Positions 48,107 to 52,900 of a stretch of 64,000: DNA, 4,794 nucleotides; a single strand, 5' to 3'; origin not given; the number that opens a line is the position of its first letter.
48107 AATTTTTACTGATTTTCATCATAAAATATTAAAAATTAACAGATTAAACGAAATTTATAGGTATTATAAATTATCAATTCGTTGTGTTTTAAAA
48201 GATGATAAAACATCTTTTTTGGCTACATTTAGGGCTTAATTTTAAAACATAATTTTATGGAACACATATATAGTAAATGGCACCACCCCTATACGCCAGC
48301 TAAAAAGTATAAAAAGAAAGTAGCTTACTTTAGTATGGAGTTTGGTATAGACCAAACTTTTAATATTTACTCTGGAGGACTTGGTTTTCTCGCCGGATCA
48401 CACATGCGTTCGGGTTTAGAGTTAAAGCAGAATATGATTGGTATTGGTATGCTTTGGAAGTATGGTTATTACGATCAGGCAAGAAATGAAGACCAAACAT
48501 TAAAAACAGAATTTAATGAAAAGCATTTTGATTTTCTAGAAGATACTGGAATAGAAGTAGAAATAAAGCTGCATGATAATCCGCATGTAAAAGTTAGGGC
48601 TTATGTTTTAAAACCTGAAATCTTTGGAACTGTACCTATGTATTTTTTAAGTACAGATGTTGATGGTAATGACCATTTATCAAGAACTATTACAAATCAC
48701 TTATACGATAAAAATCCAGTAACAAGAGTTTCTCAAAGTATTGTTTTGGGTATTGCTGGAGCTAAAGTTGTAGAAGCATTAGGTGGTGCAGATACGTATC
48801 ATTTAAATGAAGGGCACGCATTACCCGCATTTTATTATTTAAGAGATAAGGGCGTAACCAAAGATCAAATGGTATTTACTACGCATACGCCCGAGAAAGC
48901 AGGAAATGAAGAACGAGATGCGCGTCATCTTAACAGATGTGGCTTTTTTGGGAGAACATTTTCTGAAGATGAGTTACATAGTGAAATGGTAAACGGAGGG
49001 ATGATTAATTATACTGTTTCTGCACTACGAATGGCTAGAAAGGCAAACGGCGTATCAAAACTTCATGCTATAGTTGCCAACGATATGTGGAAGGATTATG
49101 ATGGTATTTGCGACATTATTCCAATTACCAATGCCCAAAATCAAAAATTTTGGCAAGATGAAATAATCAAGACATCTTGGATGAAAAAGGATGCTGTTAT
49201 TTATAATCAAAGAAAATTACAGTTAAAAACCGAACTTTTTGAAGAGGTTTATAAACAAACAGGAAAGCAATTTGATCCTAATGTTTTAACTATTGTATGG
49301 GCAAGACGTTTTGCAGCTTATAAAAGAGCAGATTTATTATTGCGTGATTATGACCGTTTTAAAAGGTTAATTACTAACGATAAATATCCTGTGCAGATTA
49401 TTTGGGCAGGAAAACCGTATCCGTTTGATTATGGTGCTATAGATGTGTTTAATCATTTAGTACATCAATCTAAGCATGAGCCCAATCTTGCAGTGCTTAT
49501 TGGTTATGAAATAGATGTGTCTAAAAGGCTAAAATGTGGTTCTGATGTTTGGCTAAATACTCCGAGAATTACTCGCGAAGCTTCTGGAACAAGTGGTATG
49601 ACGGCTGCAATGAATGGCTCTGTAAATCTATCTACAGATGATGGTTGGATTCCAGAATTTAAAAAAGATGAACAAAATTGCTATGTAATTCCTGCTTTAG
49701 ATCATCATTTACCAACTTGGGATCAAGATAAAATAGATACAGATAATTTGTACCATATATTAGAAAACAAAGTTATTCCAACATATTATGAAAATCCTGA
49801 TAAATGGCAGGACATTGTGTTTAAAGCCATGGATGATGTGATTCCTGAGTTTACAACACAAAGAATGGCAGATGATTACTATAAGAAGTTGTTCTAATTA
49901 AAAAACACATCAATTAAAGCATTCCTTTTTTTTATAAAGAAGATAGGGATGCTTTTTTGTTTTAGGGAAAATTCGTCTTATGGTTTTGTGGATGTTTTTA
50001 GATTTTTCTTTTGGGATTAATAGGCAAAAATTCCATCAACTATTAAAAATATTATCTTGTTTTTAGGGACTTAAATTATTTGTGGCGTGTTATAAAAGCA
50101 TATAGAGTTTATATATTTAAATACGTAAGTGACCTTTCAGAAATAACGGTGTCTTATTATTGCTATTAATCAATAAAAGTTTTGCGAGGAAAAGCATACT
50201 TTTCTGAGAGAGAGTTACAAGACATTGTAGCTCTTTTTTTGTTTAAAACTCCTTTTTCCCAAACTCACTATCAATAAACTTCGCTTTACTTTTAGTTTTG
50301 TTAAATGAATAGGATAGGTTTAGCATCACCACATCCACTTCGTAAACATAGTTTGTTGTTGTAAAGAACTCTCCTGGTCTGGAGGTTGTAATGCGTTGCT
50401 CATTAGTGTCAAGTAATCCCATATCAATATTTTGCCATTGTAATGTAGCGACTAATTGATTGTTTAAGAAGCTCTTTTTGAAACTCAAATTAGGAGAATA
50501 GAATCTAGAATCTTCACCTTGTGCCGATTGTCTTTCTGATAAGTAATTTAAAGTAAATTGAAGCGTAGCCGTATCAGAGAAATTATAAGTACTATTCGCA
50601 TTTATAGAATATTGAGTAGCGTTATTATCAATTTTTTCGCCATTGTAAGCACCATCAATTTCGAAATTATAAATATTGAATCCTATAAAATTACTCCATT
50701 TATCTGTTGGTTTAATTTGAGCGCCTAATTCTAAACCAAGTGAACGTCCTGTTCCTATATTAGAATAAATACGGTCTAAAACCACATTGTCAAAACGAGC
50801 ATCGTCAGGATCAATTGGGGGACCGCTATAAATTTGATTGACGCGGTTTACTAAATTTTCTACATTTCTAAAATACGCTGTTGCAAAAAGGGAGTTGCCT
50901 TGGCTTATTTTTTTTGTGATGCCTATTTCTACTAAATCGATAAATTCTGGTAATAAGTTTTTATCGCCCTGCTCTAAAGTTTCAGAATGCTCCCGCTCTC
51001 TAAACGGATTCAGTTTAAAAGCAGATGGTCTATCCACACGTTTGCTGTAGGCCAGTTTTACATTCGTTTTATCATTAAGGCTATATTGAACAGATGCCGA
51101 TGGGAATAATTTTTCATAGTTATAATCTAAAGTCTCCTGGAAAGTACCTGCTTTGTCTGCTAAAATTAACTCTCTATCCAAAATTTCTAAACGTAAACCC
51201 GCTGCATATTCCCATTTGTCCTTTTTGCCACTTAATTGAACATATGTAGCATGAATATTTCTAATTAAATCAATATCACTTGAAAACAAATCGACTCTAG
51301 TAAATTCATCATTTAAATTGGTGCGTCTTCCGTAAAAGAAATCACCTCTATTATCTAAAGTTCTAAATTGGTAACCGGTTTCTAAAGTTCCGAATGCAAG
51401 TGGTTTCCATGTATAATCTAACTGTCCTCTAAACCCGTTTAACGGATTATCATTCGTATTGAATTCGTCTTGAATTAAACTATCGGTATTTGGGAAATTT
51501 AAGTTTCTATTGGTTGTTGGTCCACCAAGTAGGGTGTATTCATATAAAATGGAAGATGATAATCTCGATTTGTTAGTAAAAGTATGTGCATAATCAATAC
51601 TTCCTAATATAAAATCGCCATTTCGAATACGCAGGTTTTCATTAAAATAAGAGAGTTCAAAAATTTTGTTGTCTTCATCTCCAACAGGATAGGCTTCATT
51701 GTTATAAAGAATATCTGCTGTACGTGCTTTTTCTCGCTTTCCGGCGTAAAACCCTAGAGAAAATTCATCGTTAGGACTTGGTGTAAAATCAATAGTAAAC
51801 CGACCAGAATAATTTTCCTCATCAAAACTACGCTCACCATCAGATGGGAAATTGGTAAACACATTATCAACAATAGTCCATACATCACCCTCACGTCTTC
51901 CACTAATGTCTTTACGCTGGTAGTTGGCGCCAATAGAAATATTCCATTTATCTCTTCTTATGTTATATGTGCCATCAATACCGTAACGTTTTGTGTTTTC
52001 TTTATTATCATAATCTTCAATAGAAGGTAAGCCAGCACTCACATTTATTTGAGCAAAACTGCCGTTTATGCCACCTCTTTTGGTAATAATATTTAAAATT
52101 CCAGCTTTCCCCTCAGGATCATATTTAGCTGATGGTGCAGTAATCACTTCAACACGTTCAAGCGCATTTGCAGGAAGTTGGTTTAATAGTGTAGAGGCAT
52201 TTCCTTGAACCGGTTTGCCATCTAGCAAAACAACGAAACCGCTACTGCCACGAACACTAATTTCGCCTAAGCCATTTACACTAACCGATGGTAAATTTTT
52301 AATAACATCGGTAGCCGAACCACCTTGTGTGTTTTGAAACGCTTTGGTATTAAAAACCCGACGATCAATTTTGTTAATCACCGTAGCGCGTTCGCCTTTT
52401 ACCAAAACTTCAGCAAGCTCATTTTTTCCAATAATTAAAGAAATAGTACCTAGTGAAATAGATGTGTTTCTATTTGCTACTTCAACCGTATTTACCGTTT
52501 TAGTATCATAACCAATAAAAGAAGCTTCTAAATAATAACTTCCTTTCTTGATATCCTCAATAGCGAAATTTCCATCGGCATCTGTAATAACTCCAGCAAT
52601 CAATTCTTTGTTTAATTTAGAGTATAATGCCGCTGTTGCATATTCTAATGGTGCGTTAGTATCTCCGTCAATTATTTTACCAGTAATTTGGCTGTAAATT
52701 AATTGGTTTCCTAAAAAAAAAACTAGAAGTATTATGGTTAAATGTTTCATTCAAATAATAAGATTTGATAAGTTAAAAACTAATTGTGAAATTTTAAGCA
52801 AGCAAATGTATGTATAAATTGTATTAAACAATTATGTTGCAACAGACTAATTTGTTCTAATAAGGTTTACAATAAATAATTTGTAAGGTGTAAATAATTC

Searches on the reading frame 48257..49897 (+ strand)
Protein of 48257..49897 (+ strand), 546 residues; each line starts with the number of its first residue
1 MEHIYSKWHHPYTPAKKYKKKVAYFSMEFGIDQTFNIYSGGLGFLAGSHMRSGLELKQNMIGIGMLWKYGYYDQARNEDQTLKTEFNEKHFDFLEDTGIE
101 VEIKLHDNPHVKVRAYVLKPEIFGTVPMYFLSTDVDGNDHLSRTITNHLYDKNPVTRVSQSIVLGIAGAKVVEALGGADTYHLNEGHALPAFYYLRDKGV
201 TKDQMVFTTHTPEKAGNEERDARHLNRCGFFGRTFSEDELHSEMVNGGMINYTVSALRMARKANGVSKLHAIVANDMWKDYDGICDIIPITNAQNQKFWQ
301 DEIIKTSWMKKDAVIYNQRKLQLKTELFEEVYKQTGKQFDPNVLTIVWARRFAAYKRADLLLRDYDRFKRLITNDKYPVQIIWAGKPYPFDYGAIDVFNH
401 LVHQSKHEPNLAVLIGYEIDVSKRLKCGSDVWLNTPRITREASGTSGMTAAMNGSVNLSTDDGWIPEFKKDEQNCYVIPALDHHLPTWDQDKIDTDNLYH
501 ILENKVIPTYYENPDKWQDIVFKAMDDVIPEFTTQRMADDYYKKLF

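Call 7: search_protein_families(library=pfam, proteins=[window:48257-49897:+])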
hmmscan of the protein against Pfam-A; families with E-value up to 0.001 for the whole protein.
window:48257-49897:+ (546 aa): 1 family
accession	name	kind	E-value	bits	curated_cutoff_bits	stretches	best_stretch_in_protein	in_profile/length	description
PF00343.26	Phosphorylase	-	3.2e-16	59.2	27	1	316-464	419-580/713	Carbohydrate phosphorylase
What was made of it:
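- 48257..49897 (+): Phosphorylase-like protein (546 aa), cargo. Pfam Phosphorylase (call 7).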

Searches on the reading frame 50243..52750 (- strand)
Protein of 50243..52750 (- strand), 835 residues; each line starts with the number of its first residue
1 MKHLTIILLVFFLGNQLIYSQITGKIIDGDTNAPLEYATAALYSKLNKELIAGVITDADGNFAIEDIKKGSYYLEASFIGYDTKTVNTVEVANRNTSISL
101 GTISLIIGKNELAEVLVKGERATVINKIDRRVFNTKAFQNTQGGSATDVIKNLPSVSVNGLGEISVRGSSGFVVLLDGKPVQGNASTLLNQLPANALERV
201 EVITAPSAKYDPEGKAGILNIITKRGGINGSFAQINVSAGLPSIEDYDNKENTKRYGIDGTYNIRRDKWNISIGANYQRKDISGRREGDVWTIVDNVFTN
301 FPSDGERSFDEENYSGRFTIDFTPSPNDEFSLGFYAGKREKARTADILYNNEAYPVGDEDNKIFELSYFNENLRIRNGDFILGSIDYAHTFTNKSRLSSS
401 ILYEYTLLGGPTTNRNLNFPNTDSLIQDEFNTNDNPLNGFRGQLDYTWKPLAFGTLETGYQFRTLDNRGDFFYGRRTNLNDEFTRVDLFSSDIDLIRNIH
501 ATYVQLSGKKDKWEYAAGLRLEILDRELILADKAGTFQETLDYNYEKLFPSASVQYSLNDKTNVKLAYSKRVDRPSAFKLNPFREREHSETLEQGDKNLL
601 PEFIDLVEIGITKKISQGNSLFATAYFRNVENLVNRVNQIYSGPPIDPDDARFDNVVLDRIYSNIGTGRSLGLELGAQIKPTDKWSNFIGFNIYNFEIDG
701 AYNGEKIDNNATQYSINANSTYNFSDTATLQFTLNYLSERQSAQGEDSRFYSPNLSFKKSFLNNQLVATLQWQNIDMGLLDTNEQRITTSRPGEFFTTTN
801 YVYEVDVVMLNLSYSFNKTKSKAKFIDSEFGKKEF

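Call 7: search_protein_families(library=pfam, proteins=[window:50243-52750:-])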
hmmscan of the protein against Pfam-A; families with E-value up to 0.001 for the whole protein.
window:50243-52750:- (835 aa): 7 families
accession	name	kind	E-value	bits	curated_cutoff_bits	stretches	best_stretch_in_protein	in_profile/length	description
PF14905.12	OMP_b-brl_3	-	2.1e-79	267.9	27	1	389-814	1-408/408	Outer membrane protein beta-barrel family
PF00593.30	TonB_dep_Rec_b-barrel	-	7.8e-20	72.6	27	1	370-741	52-397/436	TonB dependent receptor-like, beta-barrel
PF13620.12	CarboxypepD_reg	-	7.6e-13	49.1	32.3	1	21-96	1-74/82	Carboxypeptidase regulatory-like domain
PF13715.12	CarbopepD_reg_2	-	2.2e-12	47.3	32.2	1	22-96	1-69/88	CarboxypepD_reg-like domain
PF07715.20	Plug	-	1e-11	45.7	23.9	1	131-217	10-106/107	TonB-dependent Receptor Plug Domain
PF17802.7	SpaA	-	5.2e-06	27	23.1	1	22-97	3-82/91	Prealbumin-like fold domain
PF09430.16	EMC7_beta-sandw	-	0.0009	19.9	26.6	0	52-92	21-60/122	ER membrane protein complex subunit 7, beta-sandwich domain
